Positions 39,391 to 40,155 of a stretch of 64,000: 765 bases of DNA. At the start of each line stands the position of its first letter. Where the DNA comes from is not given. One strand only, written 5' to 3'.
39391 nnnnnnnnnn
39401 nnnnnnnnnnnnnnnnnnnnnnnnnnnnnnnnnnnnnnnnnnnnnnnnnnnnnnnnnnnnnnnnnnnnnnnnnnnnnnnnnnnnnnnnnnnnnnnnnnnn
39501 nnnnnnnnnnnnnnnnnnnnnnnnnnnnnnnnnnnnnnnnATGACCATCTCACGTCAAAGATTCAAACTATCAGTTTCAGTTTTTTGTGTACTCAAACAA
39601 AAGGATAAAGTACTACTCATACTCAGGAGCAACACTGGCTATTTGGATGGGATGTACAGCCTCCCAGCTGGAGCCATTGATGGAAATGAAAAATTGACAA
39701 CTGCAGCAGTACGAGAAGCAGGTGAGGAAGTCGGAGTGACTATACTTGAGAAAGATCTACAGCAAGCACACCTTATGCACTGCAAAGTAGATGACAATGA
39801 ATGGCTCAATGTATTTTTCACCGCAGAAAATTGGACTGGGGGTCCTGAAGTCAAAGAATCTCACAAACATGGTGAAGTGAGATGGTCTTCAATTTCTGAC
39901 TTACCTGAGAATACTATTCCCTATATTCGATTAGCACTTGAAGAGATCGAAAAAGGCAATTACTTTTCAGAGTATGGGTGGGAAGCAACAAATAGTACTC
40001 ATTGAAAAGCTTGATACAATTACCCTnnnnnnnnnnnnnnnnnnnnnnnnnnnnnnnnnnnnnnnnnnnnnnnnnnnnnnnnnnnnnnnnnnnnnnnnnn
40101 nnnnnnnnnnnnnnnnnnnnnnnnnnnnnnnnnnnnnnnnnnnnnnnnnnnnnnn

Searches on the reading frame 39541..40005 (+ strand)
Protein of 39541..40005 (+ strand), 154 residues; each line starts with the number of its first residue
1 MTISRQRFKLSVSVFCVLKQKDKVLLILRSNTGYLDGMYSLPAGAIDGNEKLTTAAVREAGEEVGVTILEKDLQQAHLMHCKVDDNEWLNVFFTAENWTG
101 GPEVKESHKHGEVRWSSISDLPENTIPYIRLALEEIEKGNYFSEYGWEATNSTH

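Call 84: search_protein_families(library=pfam, proteins=[window:39541-40005:+], max_evalue=0.0001)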
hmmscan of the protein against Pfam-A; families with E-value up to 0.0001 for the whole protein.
window:39541-40005:+ (154 aa): 2 families
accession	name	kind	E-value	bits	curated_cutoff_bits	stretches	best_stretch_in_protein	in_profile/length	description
PF00293.34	NUDIX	-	4.8e-16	59.4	21.1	1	9-123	3-121/134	NUDIX domain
PF14815.12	NUDIX_4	-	2.2e-08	34.3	35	1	14-127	2-104/113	NUDIX domain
